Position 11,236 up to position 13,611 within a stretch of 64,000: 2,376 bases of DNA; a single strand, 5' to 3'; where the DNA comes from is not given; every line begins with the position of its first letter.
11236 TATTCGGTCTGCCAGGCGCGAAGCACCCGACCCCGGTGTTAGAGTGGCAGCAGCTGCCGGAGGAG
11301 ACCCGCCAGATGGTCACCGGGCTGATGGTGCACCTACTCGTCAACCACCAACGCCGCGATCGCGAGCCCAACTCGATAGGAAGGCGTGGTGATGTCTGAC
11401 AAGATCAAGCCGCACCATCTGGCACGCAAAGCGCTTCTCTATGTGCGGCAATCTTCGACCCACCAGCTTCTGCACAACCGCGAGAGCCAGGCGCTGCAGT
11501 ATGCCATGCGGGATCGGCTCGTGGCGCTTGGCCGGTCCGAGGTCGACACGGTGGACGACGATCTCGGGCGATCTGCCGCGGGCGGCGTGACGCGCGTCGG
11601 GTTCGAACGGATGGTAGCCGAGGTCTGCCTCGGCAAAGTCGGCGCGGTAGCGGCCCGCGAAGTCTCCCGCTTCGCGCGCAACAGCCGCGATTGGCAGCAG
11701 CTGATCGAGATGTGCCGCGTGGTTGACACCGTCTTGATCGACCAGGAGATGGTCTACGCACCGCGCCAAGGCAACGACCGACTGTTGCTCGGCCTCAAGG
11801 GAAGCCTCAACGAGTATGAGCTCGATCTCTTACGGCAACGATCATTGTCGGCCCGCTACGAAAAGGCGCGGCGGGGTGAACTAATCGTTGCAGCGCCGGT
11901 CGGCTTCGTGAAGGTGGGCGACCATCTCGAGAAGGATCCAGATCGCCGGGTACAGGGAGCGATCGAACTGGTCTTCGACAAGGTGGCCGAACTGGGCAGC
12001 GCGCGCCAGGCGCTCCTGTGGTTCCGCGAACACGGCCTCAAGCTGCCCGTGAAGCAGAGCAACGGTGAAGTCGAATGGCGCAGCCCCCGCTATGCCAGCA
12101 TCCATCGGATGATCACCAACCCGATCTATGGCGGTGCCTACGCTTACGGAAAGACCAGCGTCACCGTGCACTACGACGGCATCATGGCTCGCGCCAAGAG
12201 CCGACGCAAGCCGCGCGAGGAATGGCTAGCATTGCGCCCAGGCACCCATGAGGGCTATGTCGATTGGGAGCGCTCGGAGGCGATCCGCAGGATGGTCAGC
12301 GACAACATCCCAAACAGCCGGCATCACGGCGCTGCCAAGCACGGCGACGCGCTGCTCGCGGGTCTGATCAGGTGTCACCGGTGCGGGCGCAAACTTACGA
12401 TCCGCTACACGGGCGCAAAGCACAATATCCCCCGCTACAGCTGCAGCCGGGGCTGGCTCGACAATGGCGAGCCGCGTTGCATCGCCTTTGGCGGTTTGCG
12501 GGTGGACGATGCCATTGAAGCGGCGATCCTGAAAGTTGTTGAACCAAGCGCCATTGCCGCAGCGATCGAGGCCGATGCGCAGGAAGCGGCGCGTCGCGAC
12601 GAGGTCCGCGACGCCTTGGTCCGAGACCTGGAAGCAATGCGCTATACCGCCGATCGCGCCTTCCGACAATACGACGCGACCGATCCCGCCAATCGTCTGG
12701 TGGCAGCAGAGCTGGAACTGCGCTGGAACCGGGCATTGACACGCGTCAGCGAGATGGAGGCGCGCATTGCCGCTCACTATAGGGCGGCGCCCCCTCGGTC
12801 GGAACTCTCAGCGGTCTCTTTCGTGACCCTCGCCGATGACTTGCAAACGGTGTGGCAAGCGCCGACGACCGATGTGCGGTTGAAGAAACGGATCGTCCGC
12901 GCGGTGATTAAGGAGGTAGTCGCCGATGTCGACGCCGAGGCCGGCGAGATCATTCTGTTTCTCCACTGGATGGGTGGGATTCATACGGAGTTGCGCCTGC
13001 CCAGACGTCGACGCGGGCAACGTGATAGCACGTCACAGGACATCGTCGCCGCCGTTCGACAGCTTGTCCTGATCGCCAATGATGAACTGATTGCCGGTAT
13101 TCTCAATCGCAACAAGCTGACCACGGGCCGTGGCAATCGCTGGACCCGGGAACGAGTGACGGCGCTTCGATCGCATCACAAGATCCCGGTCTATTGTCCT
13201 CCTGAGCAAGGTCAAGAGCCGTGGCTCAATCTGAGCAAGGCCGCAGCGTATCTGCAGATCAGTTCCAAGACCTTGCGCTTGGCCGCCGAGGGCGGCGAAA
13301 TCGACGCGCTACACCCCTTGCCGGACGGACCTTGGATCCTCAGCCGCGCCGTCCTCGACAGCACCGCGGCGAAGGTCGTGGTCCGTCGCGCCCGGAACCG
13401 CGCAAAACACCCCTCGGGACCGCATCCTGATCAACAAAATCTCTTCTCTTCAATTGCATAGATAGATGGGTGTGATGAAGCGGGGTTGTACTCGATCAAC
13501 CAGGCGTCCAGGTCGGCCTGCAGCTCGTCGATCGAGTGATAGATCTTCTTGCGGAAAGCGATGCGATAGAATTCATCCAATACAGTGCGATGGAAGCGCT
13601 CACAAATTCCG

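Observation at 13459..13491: ORF-A of the LSR element lacks a start codon when integrated; an ATG at the opposite end becomes in-frame only across the circle junction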

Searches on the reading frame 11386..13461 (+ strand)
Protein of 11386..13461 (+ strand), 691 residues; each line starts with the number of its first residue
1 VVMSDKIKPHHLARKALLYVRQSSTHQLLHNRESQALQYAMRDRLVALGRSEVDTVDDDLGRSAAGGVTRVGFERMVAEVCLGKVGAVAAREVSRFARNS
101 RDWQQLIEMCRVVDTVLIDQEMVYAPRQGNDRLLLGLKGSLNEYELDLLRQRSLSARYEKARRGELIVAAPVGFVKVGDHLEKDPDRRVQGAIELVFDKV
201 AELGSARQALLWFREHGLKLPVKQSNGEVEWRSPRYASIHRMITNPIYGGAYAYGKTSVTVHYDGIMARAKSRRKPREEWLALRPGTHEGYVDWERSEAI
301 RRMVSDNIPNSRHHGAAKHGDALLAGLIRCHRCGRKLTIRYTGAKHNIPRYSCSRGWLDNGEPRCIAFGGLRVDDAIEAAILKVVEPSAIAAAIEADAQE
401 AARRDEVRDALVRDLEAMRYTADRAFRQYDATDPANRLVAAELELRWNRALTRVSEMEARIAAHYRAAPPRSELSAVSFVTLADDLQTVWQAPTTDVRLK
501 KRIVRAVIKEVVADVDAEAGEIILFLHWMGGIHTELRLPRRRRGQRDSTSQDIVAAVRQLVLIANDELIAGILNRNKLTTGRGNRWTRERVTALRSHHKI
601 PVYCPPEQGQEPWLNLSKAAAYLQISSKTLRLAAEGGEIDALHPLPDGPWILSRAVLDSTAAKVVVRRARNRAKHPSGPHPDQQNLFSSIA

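Call 3: search_protein_families(library=pfam, proteins=[window:11386-13461:+], max_evalue=0.01)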
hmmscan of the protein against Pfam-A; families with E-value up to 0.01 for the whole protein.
window:11386-13461:+ (691 aa): 3 families
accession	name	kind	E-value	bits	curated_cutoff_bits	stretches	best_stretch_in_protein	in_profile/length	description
PF00239.26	Resolvase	-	1.2e-16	61.5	23.3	1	17-165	2-144/145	Resolvase, N terminal domain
PF07508.19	Recombinase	-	9.6e-16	58.3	21.1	1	192-307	6-102/102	Recombinase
PF13408.12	Zn_ribbon_recom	-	1.4e-08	35.4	25.3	1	323-385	1-57/58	Recombinase zinc beta ribbon domain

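Call 4: search_protein_families(library=ncbifam, proteins=[window:11386-13461:+], max_evalue=0.01)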
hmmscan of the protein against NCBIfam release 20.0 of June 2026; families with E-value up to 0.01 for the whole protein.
window:11386-13461:+ (691 aa): 4 families
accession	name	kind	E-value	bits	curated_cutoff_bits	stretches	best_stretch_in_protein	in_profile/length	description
NF041201.1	recomb_XisF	equivalog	4.4e-22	78.7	375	1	19-408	4-380/465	fdxN element excision recombinase XisF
NF047343.1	SCCmet_CcrB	equivalog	5e-07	28.7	900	1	17-367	10-344/542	cassette chromosome recombinase CcrB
NF047344.1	SCCmet_CcrA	equivalog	3.8e-06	26.3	700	1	15-175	3-158/442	cassette chromosome recombinase CcrA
NF047347.1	SCCmet_CcrC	equivalog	0.0043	15.6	900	1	14-342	3-318/558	cassette chromosome recombinase CcrC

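Call 38: list_cluster_members(proteins=[P0001, P0119, window:11392-13458:+])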
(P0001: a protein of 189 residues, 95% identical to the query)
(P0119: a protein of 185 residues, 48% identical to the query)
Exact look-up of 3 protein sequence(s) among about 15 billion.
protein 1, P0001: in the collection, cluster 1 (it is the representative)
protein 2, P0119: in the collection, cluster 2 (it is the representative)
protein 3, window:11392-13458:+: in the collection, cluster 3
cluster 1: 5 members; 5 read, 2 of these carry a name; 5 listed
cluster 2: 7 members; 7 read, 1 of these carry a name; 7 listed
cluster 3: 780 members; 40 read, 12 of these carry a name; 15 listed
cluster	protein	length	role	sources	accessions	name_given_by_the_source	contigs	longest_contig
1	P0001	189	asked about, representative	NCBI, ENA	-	-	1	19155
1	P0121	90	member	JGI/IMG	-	hypothetical protein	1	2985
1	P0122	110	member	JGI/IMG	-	hypothetical protein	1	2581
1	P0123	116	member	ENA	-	-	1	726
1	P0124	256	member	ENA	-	-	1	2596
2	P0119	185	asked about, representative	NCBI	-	-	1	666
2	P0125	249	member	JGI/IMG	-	hypothetical protein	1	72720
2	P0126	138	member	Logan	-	-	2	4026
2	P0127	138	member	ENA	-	-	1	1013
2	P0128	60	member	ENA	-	-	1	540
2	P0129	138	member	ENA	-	-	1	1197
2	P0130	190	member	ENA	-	-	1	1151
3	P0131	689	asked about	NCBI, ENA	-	-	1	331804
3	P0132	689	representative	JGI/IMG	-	DNA invertase Pin-like site-specific DNA recombinase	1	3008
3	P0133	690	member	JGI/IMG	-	DNA invertase Pin-like site-specific DNA recombinase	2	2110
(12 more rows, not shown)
